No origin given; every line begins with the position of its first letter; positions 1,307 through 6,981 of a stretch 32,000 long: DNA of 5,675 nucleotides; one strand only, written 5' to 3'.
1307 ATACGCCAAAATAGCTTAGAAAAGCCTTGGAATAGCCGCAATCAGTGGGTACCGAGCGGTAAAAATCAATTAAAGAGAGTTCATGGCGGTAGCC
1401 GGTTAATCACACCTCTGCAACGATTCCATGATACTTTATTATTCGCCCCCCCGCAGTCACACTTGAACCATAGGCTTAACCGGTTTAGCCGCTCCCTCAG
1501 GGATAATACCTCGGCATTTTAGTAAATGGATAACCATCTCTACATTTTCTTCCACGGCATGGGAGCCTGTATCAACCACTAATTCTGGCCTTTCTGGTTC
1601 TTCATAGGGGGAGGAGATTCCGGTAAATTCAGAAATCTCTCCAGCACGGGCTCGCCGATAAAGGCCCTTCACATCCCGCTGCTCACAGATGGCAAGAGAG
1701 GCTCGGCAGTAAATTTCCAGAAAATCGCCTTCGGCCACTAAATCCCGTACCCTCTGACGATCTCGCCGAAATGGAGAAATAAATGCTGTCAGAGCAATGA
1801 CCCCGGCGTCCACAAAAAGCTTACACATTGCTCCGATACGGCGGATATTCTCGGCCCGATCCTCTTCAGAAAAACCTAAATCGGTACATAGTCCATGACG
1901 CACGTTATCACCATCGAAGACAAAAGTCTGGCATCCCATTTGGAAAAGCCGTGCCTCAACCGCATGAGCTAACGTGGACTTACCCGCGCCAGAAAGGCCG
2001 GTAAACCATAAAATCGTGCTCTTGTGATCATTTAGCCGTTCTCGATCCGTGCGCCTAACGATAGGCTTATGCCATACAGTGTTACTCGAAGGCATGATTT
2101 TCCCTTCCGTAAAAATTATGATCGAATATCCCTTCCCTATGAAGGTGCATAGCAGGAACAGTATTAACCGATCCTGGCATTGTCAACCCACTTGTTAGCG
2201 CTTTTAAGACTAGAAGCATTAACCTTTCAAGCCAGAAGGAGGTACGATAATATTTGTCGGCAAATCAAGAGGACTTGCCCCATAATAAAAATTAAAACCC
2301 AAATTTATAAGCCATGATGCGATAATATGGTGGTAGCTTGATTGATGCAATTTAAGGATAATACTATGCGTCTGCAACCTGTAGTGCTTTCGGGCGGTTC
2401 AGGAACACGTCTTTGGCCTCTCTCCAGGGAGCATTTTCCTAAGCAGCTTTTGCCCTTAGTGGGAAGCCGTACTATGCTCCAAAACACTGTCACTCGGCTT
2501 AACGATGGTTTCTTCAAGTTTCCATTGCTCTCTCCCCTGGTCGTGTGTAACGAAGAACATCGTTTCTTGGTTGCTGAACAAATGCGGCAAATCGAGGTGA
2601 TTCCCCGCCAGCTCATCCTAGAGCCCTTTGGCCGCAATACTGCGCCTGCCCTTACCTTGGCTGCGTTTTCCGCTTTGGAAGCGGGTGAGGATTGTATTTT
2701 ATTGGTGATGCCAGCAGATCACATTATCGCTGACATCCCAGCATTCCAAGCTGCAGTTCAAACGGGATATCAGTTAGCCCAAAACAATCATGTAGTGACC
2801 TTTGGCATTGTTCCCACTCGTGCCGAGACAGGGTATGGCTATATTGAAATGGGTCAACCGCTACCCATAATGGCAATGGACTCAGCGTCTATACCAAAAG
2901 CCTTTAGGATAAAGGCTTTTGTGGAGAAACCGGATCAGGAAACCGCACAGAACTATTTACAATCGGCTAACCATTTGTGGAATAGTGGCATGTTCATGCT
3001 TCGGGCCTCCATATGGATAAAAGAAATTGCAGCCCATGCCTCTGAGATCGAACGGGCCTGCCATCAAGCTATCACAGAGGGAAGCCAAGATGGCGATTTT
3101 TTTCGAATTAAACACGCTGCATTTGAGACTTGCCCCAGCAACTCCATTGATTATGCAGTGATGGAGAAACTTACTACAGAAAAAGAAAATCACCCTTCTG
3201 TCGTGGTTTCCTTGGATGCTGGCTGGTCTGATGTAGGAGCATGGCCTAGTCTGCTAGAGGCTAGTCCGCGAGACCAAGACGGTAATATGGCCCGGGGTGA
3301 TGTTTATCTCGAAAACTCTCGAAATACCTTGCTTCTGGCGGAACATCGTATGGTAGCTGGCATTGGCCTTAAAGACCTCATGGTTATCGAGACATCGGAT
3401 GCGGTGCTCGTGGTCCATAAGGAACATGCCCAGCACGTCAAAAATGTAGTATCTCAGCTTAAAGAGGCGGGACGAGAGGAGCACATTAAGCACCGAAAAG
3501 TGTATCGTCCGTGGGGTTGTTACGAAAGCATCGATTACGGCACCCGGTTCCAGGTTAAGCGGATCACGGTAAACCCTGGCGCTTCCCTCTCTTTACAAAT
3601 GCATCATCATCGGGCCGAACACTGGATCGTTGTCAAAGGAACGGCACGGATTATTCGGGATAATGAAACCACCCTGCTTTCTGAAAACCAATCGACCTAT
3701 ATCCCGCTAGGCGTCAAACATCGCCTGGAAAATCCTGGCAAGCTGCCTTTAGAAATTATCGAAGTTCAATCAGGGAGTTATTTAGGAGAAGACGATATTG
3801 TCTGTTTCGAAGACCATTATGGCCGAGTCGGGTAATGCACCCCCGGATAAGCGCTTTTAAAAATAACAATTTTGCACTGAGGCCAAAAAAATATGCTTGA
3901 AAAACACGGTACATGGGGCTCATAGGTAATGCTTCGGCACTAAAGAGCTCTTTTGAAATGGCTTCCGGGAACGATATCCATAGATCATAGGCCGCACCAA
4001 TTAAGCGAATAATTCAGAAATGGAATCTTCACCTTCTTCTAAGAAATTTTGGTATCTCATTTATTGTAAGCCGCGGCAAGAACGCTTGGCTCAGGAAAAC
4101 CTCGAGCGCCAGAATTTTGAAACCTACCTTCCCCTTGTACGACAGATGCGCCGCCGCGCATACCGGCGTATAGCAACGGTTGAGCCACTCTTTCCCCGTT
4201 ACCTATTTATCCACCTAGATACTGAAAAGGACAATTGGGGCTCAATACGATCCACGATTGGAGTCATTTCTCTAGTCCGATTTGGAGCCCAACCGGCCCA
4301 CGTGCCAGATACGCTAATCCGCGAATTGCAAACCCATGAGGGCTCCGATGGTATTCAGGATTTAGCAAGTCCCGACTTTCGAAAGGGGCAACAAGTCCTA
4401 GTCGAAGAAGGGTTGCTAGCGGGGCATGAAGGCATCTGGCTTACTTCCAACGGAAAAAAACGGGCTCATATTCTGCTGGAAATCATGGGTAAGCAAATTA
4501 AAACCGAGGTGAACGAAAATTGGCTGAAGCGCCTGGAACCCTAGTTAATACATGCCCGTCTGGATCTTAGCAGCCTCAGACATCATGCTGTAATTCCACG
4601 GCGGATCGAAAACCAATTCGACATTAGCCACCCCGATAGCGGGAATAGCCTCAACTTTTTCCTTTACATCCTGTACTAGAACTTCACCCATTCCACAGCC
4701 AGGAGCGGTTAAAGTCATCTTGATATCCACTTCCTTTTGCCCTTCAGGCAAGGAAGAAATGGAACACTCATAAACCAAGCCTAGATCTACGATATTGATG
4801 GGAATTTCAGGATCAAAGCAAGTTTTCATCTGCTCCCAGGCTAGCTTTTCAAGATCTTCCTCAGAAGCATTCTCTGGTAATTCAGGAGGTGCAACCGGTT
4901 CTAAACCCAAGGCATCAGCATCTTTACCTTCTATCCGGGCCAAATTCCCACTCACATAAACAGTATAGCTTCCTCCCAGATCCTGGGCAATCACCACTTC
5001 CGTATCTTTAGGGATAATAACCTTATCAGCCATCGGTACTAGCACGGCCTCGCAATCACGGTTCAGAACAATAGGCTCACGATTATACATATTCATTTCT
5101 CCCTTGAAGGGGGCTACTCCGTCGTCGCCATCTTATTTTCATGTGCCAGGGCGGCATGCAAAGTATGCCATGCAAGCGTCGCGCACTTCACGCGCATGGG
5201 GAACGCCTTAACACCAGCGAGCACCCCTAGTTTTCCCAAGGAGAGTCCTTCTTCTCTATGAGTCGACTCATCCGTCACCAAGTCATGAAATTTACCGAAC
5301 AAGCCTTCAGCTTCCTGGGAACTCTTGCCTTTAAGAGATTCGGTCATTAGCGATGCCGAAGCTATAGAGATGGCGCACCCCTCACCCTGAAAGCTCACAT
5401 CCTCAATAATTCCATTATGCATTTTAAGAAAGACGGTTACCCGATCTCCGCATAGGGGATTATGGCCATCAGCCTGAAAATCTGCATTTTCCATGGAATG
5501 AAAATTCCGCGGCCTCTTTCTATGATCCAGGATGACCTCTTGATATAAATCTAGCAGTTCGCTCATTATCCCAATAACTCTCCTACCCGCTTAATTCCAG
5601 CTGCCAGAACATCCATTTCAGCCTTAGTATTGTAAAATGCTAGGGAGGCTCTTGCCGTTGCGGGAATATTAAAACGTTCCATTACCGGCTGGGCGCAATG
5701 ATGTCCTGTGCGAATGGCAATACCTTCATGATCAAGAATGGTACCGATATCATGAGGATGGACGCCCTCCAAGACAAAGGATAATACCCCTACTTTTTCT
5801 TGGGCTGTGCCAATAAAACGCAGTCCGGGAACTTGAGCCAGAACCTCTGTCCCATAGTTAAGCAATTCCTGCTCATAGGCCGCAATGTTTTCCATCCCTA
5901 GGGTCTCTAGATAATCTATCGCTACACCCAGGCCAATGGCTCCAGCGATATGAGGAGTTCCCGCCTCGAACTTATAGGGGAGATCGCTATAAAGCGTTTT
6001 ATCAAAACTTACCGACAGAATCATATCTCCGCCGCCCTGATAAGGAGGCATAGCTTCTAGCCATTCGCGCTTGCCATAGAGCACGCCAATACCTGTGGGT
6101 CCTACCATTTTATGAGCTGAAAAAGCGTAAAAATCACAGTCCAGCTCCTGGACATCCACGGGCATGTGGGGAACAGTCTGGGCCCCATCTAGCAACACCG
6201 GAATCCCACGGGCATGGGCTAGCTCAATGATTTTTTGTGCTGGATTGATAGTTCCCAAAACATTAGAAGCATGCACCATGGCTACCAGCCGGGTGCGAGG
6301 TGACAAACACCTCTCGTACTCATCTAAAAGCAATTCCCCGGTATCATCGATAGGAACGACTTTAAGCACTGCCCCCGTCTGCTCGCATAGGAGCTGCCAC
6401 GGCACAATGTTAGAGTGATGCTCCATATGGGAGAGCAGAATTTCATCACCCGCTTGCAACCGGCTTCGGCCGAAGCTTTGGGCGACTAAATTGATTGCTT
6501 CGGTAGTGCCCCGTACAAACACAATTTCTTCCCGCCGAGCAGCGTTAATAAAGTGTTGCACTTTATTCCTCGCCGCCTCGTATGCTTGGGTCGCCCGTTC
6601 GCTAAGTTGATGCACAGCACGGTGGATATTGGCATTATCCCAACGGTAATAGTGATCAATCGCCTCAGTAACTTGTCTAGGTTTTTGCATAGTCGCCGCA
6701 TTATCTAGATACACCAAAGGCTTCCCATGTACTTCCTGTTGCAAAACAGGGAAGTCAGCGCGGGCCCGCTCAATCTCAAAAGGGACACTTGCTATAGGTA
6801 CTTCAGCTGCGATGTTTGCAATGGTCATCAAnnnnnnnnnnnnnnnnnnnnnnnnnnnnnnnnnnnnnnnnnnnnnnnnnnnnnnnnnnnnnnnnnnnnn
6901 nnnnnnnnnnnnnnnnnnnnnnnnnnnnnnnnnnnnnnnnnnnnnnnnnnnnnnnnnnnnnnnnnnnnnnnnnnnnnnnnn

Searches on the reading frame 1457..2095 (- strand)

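Call 70: search_protein_families(library=pfam, proteins=[window:1457-2095:-], max_evalue=0.001)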
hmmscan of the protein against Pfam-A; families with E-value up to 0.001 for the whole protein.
window:1457-2095:- (212 aa): 3 families
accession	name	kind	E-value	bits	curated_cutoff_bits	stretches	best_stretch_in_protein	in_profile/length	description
PF01583.26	APS_kinase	-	2.6e-66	222.8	21.1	1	26-175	2-152/152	Adenylylsulphate kinase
PF13671.12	AAA_33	-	2.4e-06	28.4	27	1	29-143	2-117/143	AAA domain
PF24883.2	NPHP3_N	-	0.00022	21.9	24.8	1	22-62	18-60/164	Nephrocystin 3, N-terminal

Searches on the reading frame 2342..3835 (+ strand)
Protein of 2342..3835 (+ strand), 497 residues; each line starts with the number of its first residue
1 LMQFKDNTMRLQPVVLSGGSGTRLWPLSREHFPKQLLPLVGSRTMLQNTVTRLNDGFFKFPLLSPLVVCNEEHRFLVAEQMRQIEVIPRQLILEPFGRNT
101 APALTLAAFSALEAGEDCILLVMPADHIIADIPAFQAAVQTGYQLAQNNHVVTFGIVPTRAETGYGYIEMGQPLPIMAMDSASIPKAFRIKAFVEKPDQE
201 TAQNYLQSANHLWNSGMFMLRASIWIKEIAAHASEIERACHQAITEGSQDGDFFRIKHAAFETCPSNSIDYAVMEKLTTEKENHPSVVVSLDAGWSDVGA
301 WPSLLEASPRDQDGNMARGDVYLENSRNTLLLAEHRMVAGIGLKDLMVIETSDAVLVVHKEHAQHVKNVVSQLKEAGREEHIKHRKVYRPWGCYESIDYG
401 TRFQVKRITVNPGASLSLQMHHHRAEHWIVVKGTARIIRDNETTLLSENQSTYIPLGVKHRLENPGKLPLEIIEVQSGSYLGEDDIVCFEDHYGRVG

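Call 70: search_protein_families(library=pfam, proteins=[window:2342-3835:+], max_evalue=0.001)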
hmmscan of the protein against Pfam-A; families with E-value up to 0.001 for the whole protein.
window:2342-3835:+ (497 aa): 5 families
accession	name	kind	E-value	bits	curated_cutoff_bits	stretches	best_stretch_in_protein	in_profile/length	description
PF01050.24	MannoseP_isomer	-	1.7e-57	193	23.6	1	377-491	2-116/116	Mannose-6-phosphate isomerase C-terminal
PF00483.29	NTP_transferase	-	3.5e-56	191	21.2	1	13-312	2-243/245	Nucleotidyl transferase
PF22640.1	ManC_GMP_beta-helix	-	9.4e-15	54.7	27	1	326-373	8-55/55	MannoseP isomerase/GMP-like beta-helix domain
PF07883.17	Cupin_2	-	3.1e-12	46.5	27.2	1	408-475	3-69/70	Cupin domain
PF12804.13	NTP_transf_3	-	0.00019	22.1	27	1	14-139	2-108/160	MobA-like NTP transferase domain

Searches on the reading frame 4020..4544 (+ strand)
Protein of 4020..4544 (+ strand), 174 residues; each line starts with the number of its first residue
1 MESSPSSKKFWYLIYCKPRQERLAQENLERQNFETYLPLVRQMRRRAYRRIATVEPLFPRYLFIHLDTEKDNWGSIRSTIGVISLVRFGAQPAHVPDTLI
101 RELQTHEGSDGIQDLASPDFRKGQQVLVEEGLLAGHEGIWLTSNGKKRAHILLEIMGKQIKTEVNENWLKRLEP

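Call 70: search_protein_families(library=pfam, proteins=[window:4020-4544:+], max_evalue=0.001)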
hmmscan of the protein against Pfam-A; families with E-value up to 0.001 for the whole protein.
window:4020-4544:+ (174 aa): 1 family
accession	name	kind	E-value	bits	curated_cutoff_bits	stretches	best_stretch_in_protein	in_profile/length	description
PF02357.24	NusG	-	2.6e-24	86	22.2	1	10-103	2-92/93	Transcription termination factor nusG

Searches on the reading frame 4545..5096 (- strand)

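Call 70: search_protein_families(library=pfam, proteins=[window:4545-5096:-], max_evalue=0.001)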
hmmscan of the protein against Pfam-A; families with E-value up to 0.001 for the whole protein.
window:4545-5096:- (183 aa): 1 family
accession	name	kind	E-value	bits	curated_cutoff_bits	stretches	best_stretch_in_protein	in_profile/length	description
PF01883.24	FeS_assembly_P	-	2.4e-13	50.6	23.5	1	90-160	8-72/73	Iron-sulfur cluster assembly protein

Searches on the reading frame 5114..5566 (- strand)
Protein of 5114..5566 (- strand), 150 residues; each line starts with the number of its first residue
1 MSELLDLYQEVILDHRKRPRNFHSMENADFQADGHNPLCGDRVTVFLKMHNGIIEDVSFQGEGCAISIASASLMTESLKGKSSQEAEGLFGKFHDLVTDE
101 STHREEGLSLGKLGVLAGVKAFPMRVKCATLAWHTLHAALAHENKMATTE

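Call 70: search_protein_families(library=pfam, proteins=[window:5114-5566:-], max_evalue=0.001)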
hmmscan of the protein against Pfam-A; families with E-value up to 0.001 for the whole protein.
window:5114-5566:- (150 aa): 1 family
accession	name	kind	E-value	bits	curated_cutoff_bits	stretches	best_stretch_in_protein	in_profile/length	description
PF01592.21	NifU_N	-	1.1e-23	84.1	22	1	8-128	2-126/127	NifU-like N terminal domain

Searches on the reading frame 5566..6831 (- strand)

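Call 70: search_protein_families(library=pfam, proteins=[window:5566-6831:-], max_evalue=0.001)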
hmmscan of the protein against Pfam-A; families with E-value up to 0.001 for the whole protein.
window:5566-6831:- (421 aa): 4 families
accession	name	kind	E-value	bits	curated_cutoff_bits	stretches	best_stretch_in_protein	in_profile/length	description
PF00266.25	Aminotran_5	-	7.7e-153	509.3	21.5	1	40-409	1-371/371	Aminotransferase class-V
PF01212.27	Beta_elim_lyase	-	9.1e-05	22.3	27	1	101-259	48-217/288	Beta-eliminating lyase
PF01041.23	DegT_DnrJ_EryC1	-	0.00016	21.4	19.8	1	93-220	32-150/360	DegT/DnrJ/EryC1/StrS aminotransferase family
PF01053.26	Cys_Met_Meta_PP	-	0.00061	18.9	27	1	124-243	87-200/381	Cys/Met metabolism PLP-dependent enzyme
